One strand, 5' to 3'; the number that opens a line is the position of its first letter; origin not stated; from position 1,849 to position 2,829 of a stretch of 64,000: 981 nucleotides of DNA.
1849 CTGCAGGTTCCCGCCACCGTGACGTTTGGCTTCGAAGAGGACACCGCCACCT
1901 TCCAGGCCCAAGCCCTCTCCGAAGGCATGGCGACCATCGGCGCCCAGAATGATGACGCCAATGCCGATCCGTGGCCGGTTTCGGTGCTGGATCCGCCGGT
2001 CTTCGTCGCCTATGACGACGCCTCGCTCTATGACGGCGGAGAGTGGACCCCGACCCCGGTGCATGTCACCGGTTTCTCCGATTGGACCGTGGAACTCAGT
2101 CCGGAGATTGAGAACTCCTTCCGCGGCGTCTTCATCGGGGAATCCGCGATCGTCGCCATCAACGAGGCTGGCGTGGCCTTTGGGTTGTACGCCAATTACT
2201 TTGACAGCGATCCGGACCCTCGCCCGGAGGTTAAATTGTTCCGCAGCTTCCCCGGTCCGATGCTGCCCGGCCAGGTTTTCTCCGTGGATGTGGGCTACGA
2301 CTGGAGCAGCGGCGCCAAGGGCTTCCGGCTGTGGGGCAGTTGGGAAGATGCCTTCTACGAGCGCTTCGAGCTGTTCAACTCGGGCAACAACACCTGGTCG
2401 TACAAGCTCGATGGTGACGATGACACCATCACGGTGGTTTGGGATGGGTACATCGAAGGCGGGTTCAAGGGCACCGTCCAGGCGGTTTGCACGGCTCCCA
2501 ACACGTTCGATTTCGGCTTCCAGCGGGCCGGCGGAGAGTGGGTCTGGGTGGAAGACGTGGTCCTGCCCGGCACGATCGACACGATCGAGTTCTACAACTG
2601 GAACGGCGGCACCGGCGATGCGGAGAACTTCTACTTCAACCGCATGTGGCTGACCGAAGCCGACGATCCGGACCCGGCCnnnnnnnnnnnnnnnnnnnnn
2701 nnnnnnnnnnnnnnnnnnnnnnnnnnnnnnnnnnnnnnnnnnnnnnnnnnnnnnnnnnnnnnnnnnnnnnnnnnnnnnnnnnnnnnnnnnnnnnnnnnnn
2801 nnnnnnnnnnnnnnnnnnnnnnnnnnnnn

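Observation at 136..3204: Secreted 1020-aa protein with three tandem CBM20-like starch-binding modules, Ig-like repeats, and no catalytic domain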

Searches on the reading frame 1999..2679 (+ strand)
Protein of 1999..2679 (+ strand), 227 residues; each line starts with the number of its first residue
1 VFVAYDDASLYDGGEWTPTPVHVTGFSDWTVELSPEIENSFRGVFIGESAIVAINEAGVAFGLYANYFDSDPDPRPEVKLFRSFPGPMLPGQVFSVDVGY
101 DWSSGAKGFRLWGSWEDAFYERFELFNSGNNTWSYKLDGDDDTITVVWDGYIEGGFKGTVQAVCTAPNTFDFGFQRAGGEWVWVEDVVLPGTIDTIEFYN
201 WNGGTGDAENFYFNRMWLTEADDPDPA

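Call 21: search_solved_structures(query=A3, max_evalue=10, show_alignments=2)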
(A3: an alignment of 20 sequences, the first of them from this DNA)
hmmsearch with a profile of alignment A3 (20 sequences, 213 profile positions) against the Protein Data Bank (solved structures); distinct sequences matched with E-value up to 10: 15.
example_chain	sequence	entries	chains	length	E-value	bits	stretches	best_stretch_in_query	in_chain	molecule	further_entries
3loy_A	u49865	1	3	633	0.079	15.9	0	5-29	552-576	copper amine oxidase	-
4het_A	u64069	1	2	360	0.13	15.2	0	84-129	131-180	HYPOTHETICAL GLYCOSIDE HYDROLASE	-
3o9l_A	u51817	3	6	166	0.14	15.1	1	114-148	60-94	Renin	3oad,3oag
3vcm_A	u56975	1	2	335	0.29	14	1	114-148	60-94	prorenin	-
6i3f_B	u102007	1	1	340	0.34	13.8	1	114-148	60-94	Renin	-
2fs4_A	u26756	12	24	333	0.35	13.8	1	114-148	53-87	Renin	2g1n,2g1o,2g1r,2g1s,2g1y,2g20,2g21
2i4q_A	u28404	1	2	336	0.35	13.7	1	114-148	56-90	Renin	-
1bil_A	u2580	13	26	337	0.35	13.7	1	114-148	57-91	Renin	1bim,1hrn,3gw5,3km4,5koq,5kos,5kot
5sxn_A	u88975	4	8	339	0.36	13.7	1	114-148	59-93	Renin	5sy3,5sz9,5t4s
1bbs_A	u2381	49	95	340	0.36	13.7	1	114-148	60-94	RENIN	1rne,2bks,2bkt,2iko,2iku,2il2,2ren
3d91_A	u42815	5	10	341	0.36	13.7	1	114-148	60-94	Renin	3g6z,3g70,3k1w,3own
9ijj_c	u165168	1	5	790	0.4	13.6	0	161-206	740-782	Kinesin-like protein KIF9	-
4jrl_A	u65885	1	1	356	0.46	13.4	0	95-131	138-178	putative glycoside hydrolase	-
2x0b_A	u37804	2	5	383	0.48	13.3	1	114-148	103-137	RENIN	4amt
5mlg_A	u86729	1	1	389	1.2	12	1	108-148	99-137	Renin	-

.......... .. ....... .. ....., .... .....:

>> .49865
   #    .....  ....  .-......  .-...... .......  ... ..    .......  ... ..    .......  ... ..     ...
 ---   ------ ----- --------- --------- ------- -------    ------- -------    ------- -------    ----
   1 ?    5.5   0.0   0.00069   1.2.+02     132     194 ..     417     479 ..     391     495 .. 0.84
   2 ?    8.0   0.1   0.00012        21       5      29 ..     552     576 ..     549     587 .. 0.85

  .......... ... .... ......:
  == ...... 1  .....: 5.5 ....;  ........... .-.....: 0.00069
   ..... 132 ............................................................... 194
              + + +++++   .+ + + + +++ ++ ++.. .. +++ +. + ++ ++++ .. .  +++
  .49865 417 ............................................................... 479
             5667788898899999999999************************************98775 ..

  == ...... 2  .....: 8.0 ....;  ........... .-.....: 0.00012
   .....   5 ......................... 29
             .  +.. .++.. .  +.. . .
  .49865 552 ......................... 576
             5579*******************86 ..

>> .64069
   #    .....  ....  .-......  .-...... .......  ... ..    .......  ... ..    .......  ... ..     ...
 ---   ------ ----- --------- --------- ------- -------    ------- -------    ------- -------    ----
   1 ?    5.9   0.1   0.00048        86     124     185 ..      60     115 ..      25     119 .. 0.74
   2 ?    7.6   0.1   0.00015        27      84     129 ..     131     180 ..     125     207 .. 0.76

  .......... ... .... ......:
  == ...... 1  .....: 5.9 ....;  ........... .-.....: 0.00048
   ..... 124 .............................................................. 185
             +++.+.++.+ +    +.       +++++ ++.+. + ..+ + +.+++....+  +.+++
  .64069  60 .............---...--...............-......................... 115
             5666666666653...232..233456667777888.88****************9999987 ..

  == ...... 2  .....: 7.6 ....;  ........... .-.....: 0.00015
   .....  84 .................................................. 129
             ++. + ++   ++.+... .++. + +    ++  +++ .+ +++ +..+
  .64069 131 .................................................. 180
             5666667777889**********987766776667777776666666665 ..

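Call 28: predict_structure(alignment_id=A3)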
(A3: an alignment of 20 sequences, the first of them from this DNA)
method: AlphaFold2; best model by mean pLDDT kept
length: 227 residues; sequences in the alignment: 20
mean_pLDDT: 85.8   pTM: 0.86
mean pLDDT of the five models: 85.8, 85.7, 85.5, 84.8, 84.3
residues with pLDDT >= 90: 99; 70-90: 105; 50-70: 22; < 50: 1
segments of 3 or more residues with pLDDT < 50: none
pLDDT, mean of each block of 10 residues (from residue 1): 93 85 92 90 92 90 91 92 95 94 84 82 79 69 62 81 92 85 85 93 81 95 65
secondary structure, 60 per line:
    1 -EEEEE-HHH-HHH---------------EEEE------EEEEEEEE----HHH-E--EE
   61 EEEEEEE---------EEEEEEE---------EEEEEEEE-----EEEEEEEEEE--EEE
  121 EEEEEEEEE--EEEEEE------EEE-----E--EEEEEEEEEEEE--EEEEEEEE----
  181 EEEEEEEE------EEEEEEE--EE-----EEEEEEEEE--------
elements in order: E2-6 E30-33 E40-47 E59-67 E77-83 E93-100 E106-115 E118-129 E132-137 E144-146 E155-166 E169-176 E181-188 E195-201 E211-219

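Call 34: fold_search(model_id=the predicted structure, library=pdb)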
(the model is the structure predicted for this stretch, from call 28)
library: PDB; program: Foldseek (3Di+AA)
matches with E <= 10: 1486; with E <= 0.001: 135
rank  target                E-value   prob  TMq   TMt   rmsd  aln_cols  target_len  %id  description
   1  2zzj                  7.5e-06  1.00  0.49  0.48   8.0       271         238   11  Crystal structure of endo-beta-1,4-glucuronan lyase from fungus Trichoderma reesei (released 2009-05-05)
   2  4pq9_A                3.2e-05  1.00  0.43  0.42   8.5       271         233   12  Crystal Structure of a Beta-1,3-glucanase from Mycobacterium marinum (released 2014-03-12)
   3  7sie                  3.5e-05  1.00  0.41  0.38   9.7       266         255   12  Structure of AAP A-domain (residues 351-605) from Staphylococcus epidermidis (released 2022-10-19)
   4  3mep_C                4.3e-05  1.00  0.42  0.51  10.9       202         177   15  Crystal Structure of ECA2234 protein from Erwinia carotovora, Northeast Structural Genomics Consortium Target EwR44 (released 2010-04-14)
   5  3mep_A                4.5e-05  1.00  0.42  0.50  10.7       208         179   14  Crystal Structure of ECA2234 protein from Erwinia carotovora, Northeast Structural Genomics Consortium Target EwR44 (released 2010-04-14)
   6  4w65                  5.5e-05  1.00  0.48  0.48   8.1       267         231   12  Crystal Structure of Glycosyl hydrolase family protein from Mycobacterium fortuitum (released 2014-09-03)
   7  3mep_B                5.5e-05  1.00  0.42  0.51  11.0       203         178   15  Crystal Structure of ECA2234 protein from Erwinia carotovora, Northeast Structural Genomics Consortium Target EwR44 (released 2010-04-14)
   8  8xvf_A                6.1e-05  1.00  0.49  0.45   6.4       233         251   12  Globular domain of Trichinella spiralis calreticulin (released 2024-04-03)
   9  2a6w_B                7.2e-05  1.00  0.40  0.41   7.1       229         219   11  Crystal structure of Emp46p carbohydrate recognition domain (CRD), metal-free form (released 2006-01-31)
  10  5dg2_B                7.6e-05  1.00  0.41  0.66   3.7       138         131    9  Sugar binding protein - human galectin-2 (dimer) (released 2016-09-14)
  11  8g1l                  8.4e-05  1.00  0.41  0.38   9.8       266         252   12  Lectin domain of Aap (Staphylococcus epidermidis Accumulation Associated Protein) (released 2024-02-14)
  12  2a6w_A                9.3e-05  1.00  0.40  0.41   7.1       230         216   10  Crystal structure of Emp46p carbohydrate recognition domain (CRD), metal-free form (released 2006-01-31)
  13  5dxd_A                1.4e-04  1.00  0.49  0.48   7.6       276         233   12  Crystal structure of Putative beta-glucanase (Rv0315 ortholog) from Mycobacterium abscessus (released 2015-11-04)
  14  9qco_A                1.4e-04  1.00  0.41  0.12   6.1       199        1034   10  NTNH-HA70 complex from Clostridium botulinum Serotype B1 (released 2025-09-10)
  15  4bme_B                1.5e-04  1.00  0.42  0.61   4.4       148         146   11  Crystal structure of the N terminal domain of human Galectin 8, F19Y mutant (released 2014-03-19)
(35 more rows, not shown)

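Call 35: search_protein_families(library=pfam, alignment_id=A3, max_evalue=1)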
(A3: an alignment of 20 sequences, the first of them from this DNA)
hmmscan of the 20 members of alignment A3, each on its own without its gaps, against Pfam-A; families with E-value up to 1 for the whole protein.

A. member 1, seq(227 aa): 0 families

B. families by the number of members that match (of 20 scanned): 7 families
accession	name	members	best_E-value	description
PF22184.2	CBM_56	4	0.0097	Carbohydrate binding module family 56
PF18914.6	DUF5666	3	0.024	Domain of unknown function (DUF5666)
PF04415.17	DUF515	2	0.09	Protein of unknown function (DUF515)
PF11604.15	CusF_Ec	1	0.071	Copper binding periplasmic protein CusF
PF01200.24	Ribosomal_S28e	1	0.12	Ribosomal protein S28e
PF17137.9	DUF5110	1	0.14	Domain of unknown function (DUF5110)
PF09136.16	Glucodextran_B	1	0.46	Glucodextranase, domain B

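Call 53: search_protein_representatives(alignment_id=A3)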
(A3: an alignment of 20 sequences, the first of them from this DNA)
Query: 20 sequences, 213 profile positions. Proteins with E-value up to 0.001 (for the whole library): 1236; up to 1e-10: 697; up to 1e-30: 197. The best 150 are listed.
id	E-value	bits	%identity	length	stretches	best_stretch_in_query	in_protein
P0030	1.3e-207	701.5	-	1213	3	1-213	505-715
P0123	4.7e-195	660.4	-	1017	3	1-213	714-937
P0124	3.2e-189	641.4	-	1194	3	1-211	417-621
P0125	2.0e-138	475.3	-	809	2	1-210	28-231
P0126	6.1e-132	454.2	-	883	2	1-211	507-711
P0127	2.1e-121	419.7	-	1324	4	1-211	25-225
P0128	9.9e-114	394.7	-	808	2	2-213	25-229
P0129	1.1e-108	378.1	-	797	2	2-213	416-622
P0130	1.2e-107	374.7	-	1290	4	1-213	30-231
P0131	1.4e-104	364.7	-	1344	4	3-209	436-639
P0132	8.7e-98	342.6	-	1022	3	1-210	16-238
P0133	7.9e-95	332.9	-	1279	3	3-209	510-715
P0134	3.5e-93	327.5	-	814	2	2-210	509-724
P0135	6.4e-92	323.4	-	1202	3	2-209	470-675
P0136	9.1e-90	316.4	-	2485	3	1-209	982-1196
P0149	1.5e-70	253.6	-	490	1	1-211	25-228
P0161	7.4e-61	221.9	-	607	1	2-213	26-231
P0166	1.9e-57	210.8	-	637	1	2-213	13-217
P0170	8.5e-55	202.1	-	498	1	2-213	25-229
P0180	6.9e-47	176.2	-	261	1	4-210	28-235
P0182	9.1e-47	175.8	-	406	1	1-210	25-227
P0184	3.4e-46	174.0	-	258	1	2-210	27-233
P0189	4.5e-45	170.3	-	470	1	1-213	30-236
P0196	1.3e-43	165.5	-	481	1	1-212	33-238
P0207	1.4e-42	162.1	-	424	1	1-211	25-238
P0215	7.7e-42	159.7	-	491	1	1-209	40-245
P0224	1.2e-40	155.9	-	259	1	4-210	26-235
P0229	2.2e-40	155.0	-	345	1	1-205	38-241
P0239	9.6e-39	149.6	-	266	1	8-212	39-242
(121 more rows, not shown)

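Call 55: search_protein_families(library=pfam, proteins=[P0180, P0184, P0161, P0166, P0189, P0196, P0182, P0207, P0215, P0229], max_evalue=0.01)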
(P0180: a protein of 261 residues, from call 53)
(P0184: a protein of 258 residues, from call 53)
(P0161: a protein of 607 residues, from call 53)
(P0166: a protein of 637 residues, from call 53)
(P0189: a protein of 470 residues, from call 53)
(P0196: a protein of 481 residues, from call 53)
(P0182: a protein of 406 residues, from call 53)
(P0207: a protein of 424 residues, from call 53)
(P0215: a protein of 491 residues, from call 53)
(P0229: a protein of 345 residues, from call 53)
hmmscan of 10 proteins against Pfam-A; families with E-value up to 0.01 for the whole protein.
P0180 (261 aa): 1 family
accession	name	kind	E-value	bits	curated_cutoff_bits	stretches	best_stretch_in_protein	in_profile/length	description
PF07589.16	PEP-CTERM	-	6.9e-06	26.4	20.7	1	234-258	2-24/24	PEP-CTERM motif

P0184 (258 aa): 1 family
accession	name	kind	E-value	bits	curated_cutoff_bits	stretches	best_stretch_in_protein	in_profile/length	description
PF07589.16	PEP-CTERM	-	2.6e-06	27.7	20.7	1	231-255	2-24/24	PEP-CTERM motif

P0161 (607 aa): 1 family
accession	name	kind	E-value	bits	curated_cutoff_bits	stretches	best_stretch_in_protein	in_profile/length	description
PF03781.23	FGE-sulfatase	-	2.7e-42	145.6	23.3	1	350-604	7-255/255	Sulfatase-modifying factor enzyme 1-like domain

P0166 (637 aa): 1 family
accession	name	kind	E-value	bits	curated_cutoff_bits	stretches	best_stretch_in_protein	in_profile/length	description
PF03781.23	FGE-sulfatase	-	3.4e-50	171.5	23.3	1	351-633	3-254/255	Sulfatase-modifying factor enzyme 1-like domain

P0189 (470 aa): 0 families

P0196 (481 aa): 4 families
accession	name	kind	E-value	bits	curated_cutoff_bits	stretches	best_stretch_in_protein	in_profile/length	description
PF22544.2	HYDIN_VesB_CFA65-like_Ig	-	9.1e-07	29.5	25.5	1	274-349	21-93/100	HYDIN/CFA65/VesB-like, Ig-like domain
PF22073.2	Cep192_D4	-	2.6e-06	28.1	35.5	1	276-357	24-111/112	Cep192 domain 4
PF07610.17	DUF1573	-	4.6e-06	27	26.1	1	269-351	14-92/98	Protein of unknown function (DUF1573)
PF15780.11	ASH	-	1.5e-05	25.6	27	1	276-343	27-92/98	Abnormal spindle-like microcephaly-assoc'd, ASPM-SPD-2-Hydin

P0182 (406 aa): 1 family
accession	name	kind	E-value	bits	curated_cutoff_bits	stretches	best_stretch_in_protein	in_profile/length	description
PF18962.6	Por_Secre_tail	-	0.00018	22.2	27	1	340-403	9-73/75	Secretion system C-terminal sorting domain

P0207 (424 aa): 2 families
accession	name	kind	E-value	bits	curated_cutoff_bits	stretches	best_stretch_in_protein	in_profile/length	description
PF18962.6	Por_Secre_tail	-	1.8e-09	38.2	27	1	346-421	2-74/75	Secretion system C-terminal sorting domain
PF13860.13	FlgD_ig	-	4.6e-05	23.8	27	1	364-410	23-74/79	FlgD Ig-like domain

P0215 (491 aa): 1 family
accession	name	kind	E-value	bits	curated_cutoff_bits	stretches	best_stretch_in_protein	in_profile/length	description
PF09479.16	Flg_new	-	1.8e-13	50.8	27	1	415-483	1-65/65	Listeria-Bacteroides repeat domain (List_Bact_rpt)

P0229 (345 aa): 0 families

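Call 70: search_protein_families(library=ncbifam, proteins=[P0180, P0184, P0224, P0239, P0149, P0170, window:1999-2679:+], max_evalue=0.01)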
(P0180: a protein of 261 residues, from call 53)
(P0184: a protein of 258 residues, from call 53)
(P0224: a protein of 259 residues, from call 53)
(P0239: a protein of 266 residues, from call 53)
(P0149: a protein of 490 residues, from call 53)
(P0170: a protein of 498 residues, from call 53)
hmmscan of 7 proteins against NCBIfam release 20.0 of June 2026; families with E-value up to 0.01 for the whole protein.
P0180 (261 aa): 8 families
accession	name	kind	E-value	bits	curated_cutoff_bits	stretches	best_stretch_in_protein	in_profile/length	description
TIGR02595.1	PEP_CTERM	domain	2.5e-05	24.8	16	1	234-259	1-23/24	PEP-CTERM sorting domain-containing protein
NF038125.1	PEP_CTERM_THxN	subfamily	5.9e-05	22.8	85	1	231-256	220-245/246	THxN family PEP-CTERM protein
NF038126.1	PEP_CTERM_FxDxF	subfamily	0.00029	21.1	50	1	233-258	141-165/165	FxDxF family PEP-CTERM protein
NF038129.1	PEP_NF038129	equivalog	0.00039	20.3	65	1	220-257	156-193/194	NF038129 family PEP-CTERM protein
NF038118.1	PEP_CTERM_CCXG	equivalog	0.0042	16.8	90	0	229-256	171-198/199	CCXG family PEP-CTERM protein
NF038120.1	PEP_CTERM_QFxxD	subfamily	0.0048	16.8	80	1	232-257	191-214/215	NF038120 family PEP-CTERM protein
NF038124.1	PEP_CTERM_TLD_A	exception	0.0058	16.2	100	1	233-258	210-235/235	PEP_CTERM-anchored TLD domain-containing protein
NF038119.1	PEP_CTERM_MHFG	equivalog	0.008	16.5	100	1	220-258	222-259/260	MHFG family PEP-CTERM protein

P0184 (258 aa): 7 families
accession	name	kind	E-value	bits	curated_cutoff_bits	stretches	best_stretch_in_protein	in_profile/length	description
NF033554.9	floc_PepA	equivalog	2.6e-05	24.1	80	1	9-258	28-261/261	flocculation-associated PEP-CTERM protein PepA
TIGR02595.1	PEP_CTERM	domain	8.5e-05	23.1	16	1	231-255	1-22/24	PEP-CTERM sorting domain-containing protein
NF038126.1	PEP_CTERM_FxDxF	subfamily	0.0001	22.6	50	1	157-255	67-165/165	FxDxF family PEP-CTERM protein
NF038120.1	PEP_CTERM_QFxxD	subfamily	0.0011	18.8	80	1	217-255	177-214/215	NF038120 family PEP-CTERM protein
NF038129.1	PEP_NF038129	equivalog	0.0013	18.6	65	1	149-255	101-194/194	NF038129 family PEP-CTERM protein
NF038125.1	PEP_CTERM_THxN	subfamily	0.0052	16.4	85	1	229-253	221-245/246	THxN family PEP-CTERM protein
NF038118.1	PEP_CTERM_CCXG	equivalog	0.0057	16.4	90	0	227-254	171-199/199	CCXG family PEP-CTERM protein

P0224 (259 aa): 8 families
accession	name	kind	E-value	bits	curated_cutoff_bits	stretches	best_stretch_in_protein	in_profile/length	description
NF038129.1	PEP_NF038129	equivalog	4.8e-06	26.5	65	1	144-257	92-193/194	NF038129 family PEP-CTERM protein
NF033554.9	floc_PepA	equivalog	1.1e-05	25.4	80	1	4-258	4-260/261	flocculation-associated PEP-CTERM protein PepA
TIGR02595.1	PEP_CTERM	domain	2.1e-05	25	16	1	233-259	1-24/24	PEP-CTERM sorting domain-containing protein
NF038120.1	PEP_CTERM_QFxxD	subfamily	0.00013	21.9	80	1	150-258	124-214/215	NF038120 family PEP-CTERM protein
NF038124.1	PEP_CTERM_TLD_A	exception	0.00039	20.1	100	1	150-257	137-235/235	PEP_CTERM-anchored TLD domain-containing protein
NF038125.1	PEP_CTERM_THxN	subfamily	0.0016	18.1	85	1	231-257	221-245/246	THxN family PEP-CTERM protein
NF038118.1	PEP_CTERM_CCXG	equivalog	0.002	17.8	90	1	230-253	172-196/199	CCXG family PEP-CTERM protein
TIGR03901.2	MYXO-CTERM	domain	0.0029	18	20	1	237-259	13-34/34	MYXO-CTERM sorting domain-containing protein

P0239 (266 aa): 9 families
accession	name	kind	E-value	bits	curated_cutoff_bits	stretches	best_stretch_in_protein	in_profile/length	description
TIGR02595.1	PEP_CTERM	domain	1.4e-05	25.6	16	1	240-266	1-24/24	PEP-CTERM sorting domain-containing protein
NF038129.1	PEP_NF038129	equivalog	1.6e-05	24.9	65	1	192-264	137-193/194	NF038129 family PEP-CTERM protein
NF038126.1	PEP_CTERM_FxDxF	subfamily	7e-05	23.1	50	1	172-264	73-165/165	FxDxF family PEP-CTERM protein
NF038124.1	PEP_CTERM_TLD_A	exception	0.00027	20.6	100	1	158-264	143-235/235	PEP_CTERM-anchored TLD domain-containing protein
NF038125.1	PEP_CTERM_THxN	subfamily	0.0013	18.3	85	1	221-264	201-245/246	THxN family PEP-CTERM protein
NF033554.9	floc_PepA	equivalog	0.0024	17.7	80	0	3-265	3-260/261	flocculation-associated PEP-CTERM protein PepA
NF038120.1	PEP_CTERM_QFxxD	subfamily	0.0028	17.5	80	1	151-266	107-215/215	NF038120 family PEP-CTERM protein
NF038118.1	PEP_CTERM_CCXG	equivalog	0.0056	16.4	90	1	234-260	170-196/199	CCXG family PEP-CTERM protein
NF038119.1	PEP_CTERM_MHFG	equivalog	0.0088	16.4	100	0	226-266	222-259/260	MHFG family PEP-CTERM protein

P0149 (490 aa): 0 families

P0170 (498 aa): 0 families

window:1999-2679:+ (227 aa): 0 families

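Call 83: search_protein_families(library=ncbifam, alignment_id=A3, max_evalue=1)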
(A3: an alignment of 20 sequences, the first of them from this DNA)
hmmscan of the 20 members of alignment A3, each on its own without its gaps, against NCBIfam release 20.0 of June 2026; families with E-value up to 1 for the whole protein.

A. member 1, seq(227 aa): 0 families

B. families by the number of members that match (of 20 scanned): 5 families
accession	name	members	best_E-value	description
NF045806.1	GvpO_arch_Nterm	1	0.013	gas vesicle protein GvpO, halophile-type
TIGR03660.1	T1SS_rpt_143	1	0.014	T1SS-143 repeat domain-containing protein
NF009276.0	PRK12633.1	1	0.064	flagellar basal body rod modification protein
NF006986.0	PRK09451.1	1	0.067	bifunctional UDP-N-acetylglucosamine diphosphorylase/glucosamine-1-phosphate N-acetyltransferase GlmU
NF040784.1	blaOXA-VL06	1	0.091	OXA-1090 family carbapenem-hydrolyzing class D beta-lactamase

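Call 95: search_solved_structures(query=A8, max_evalue=10, show_alignments=2)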
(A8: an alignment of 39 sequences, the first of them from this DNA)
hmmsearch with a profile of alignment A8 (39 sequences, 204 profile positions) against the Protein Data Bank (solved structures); distinct sequences matched with E-value up to 10: 2.
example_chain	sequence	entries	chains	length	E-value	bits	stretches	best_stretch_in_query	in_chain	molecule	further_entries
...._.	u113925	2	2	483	0.15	15.3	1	97-167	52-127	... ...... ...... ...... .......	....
7ufp_I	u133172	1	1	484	0.15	15.3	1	97-167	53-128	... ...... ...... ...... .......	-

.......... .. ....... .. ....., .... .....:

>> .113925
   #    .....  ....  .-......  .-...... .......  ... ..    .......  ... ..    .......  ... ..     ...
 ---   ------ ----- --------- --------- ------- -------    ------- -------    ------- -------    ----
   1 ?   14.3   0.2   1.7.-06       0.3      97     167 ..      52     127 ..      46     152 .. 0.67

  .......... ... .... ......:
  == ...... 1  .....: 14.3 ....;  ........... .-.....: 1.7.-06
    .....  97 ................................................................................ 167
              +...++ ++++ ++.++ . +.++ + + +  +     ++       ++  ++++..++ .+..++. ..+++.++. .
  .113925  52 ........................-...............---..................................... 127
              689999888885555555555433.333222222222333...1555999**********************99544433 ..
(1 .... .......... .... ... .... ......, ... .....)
